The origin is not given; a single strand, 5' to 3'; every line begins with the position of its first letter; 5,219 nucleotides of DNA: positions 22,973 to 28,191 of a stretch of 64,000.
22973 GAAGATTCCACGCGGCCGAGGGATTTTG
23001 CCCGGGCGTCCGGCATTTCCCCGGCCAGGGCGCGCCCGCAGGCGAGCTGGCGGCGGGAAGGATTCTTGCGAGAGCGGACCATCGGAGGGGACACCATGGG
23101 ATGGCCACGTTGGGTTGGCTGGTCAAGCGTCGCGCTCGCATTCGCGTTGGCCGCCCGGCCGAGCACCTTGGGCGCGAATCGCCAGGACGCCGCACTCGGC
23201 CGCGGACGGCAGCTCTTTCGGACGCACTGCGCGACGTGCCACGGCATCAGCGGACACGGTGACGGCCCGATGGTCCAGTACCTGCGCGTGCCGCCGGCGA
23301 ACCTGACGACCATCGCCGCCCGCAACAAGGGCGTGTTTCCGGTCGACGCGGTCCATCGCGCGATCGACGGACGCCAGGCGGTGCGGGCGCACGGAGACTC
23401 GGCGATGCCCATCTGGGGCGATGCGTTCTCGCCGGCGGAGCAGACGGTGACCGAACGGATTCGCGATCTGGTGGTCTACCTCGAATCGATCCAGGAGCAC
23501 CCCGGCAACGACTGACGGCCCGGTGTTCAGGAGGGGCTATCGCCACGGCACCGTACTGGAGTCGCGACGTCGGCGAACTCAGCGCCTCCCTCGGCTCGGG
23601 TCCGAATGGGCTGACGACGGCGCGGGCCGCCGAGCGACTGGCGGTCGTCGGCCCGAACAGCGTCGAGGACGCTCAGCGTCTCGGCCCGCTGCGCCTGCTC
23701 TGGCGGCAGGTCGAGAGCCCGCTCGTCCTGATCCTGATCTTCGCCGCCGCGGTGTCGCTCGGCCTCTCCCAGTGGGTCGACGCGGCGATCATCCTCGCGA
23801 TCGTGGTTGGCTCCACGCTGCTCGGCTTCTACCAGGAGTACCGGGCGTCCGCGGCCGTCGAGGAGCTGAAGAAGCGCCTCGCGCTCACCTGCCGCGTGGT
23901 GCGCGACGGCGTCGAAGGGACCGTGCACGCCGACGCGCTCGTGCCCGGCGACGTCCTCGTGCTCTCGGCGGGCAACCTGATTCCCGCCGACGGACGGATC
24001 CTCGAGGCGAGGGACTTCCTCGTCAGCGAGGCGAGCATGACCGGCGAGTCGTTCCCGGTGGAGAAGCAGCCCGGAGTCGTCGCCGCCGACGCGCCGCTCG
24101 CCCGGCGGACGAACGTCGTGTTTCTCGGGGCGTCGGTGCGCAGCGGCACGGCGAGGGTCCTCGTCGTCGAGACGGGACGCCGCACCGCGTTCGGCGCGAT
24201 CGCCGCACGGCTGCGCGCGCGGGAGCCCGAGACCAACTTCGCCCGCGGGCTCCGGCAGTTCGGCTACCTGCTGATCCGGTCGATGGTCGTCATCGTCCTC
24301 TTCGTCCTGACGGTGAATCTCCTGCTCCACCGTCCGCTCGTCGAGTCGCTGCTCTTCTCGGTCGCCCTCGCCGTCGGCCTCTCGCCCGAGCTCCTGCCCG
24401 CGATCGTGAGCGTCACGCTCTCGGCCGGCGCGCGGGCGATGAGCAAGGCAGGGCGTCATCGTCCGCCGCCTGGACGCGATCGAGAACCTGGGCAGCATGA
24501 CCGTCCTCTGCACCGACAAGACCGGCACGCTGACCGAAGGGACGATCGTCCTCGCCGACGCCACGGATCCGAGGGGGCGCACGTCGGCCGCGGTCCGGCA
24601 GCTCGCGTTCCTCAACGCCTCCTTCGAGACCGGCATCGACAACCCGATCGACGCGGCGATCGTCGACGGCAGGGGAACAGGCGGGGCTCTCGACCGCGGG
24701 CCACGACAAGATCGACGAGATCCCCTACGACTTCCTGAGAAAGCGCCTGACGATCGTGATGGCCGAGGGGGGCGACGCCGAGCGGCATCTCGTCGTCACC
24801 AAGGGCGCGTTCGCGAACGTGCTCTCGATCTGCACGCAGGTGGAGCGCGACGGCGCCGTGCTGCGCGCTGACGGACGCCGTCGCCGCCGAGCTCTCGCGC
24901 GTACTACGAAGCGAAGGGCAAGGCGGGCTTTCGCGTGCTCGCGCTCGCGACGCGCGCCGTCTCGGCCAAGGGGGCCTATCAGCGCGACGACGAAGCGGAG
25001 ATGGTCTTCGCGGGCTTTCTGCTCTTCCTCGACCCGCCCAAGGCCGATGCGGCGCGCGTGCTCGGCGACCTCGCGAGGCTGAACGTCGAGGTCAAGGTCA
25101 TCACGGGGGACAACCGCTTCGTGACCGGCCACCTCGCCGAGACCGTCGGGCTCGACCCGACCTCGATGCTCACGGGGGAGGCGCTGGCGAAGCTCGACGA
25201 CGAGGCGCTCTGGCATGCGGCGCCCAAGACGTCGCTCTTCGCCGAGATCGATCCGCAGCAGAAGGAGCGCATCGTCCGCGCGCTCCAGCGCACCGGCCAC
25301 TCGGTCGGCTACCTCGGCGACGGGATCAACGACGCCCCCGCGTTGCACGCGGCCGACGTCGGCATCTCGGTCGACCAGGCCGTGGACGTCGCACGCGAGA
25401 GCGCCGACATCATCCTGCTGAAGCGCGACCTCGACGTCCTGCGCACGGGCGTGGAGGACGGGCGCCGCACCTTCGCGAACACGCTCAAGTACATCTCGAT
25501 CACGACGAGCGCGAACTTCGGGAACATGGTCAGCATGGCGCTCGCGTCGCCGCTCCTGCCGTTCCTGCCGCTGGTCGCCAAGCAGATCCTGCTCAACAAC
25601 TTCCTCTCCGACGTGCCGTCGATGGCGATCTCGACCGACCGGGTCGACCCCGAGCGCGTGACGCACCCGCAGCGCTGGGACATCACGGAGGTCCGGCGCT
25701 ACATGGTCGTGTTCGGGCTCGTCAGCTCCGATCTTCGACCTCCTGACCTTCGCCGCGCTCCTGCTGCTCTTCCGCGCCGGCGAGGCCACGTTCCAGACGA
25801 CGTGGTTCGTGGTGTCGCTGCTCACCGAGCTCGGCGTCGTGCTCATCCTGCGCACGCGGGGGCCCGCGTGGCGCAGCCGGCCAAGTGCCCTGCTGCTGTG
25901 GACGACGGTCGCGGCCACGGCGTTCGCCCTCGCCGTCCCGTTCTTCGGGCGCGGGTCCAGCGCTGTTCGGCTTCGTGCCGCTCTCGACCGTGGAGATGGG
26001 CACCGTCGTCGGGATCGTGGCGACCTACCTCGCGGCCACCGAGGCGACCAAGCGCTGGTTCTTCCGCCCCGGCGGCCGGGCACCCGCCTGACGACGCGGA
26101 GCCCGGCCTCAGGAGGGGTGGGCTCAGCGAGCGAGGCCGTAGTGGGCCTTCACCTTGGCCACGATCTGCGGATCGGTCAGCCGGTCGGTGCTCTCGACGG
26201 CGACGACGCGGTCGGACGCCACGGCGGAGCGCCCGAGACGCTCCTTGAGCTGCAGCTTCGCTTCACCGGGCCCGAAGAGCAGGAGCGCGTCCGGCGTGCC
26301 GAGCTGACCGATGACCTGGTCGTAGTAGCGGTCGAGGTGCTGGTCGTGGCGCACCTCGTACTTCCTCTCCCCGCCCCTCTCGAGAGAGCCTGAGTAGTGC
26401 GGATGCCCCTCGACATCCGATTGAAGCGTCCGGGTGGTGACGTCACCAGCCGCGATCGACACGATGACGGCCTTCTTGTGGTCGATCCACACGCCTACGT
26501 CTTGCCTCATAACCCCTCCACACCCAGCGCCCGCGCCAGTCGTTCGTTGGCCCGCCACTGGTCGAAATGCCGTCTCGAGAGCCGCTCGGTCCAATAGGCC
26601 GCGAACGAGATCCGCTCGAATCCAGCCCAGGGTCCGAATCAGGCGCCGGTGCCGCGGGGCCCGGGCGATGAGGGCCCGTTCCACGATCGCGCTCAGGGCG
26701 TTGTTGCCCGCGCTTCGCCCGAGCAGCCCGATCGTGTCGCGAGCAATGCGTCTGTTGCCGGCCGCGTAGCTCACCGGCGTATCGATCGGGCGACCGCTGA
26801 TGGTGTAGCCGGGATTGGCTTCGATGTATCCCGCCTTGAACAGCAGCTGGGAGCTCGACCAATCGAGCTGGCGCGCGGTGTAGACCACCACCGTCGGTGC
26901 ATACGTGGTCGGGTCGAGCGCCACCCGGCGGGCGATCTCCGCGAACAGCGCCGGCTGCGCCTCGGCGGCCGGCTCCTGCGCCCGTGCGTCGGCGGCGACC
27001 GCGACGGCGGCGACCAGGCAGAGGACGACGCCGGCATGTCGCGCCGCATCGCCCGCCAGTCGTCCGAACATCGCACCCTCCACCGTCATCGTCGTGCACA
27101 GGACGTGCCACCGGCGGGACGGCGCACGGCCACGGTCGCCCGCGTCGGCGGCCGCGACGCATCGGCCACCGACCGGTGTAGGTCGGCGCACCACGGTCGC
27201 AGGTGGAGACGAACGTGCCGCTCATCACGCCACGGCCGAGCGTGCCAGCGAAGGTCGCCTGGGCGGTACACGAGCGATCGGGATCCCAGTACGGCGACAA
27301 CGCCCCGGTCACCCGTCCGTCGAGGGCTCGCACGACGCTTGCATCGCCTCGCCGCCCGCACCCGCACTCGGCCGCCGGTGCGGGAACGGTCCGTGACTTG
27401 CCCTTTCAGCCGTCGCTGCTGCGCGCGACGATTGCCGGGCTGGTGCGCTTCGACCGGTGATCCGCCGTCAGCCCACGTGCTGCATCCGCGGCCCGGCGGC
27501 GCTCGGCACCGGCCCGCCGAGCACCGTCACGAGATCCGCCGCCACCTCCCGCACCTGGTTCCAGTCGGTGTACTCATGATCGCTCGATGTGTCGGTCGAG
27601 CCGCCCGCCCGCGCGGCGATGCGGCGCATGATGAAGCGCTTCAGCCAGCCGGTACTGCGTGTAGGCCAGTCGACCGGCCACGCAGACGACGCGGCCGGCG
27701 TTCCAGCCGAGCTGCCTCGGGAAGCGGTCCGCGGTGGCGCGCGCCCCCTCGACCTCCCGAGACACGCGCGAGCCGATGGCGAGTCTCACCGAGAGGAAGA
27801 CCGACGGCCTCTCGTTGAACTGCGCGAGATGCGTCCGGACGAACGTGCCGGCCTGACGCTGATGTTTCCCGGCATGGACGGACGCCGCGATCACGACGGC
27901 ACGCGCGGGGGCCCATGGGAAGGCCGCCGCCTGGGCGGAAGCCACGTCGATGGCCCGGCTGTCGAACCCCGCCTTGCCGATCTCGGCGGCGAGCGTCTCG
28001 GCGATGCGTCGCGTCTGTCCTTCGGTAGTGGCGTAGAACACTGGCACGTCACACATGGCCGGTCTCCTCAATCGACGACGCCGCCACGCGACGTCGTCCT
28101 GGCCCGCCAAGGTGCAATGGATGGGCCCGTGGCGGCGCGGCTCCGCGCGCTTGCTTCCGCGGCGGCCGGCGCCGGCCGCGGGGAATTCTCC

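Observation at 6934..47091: Thirteen -24/-12 (sigma-54-type) promoter motifs placed just upstream of gene starts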

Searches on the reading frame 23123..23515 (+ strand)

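Call 10: search_protein_families(library=pfam, proteins=[window:23123-23515:+])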
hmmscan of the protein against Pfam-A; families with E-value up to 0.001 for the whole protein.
window:23123-23515:+ (130 aa): 2 families
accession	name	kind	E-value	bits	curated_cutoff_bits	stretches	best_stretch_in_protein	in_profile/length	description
PF13442.11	Cytochrome_CBB3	-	8.2e-08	32.9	27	1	24-106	2-60/68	Cytochrome C oxidase, cbb3-type, subunit III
PF00034.26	Cytochrom_C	-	1e-07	33.6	21.3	1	27-122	3-88/90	Cytochrome c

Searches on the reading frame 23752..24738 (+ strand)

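Call 12: search_protein_families(library=pfam, proteins=[window:23752-24738:+])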
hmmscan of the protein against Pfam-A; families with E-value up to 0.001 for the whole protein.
window:23752-24738:+ (328 aa): 1 family
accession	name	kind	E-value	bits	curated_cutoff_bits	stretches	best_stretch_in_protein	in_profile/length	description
PF00122.25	E1-E2_ATPase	-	5.2e-43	147.1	28.1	1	45-232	5-180/181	E1-E2 ATPase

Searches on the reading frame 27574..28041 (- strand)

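Call 11: search_protein_families(library=pfam, proteins=[window:27574-28041:-])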
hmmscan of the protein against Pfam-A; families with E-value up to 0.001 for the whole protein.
window:27574-28041:- (155 aa): 2 families
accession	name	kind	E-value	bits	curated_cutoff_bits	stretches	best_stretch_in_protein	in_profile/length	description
PF12724.12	Flavodoxin_5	-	7.3e-25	88.4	27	1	2-134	3-127/145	Flavodoxin domain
PF00258.30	Flavodoxin_1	-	0.00055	20.6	25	1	2-42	2-44/143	Flavodoxin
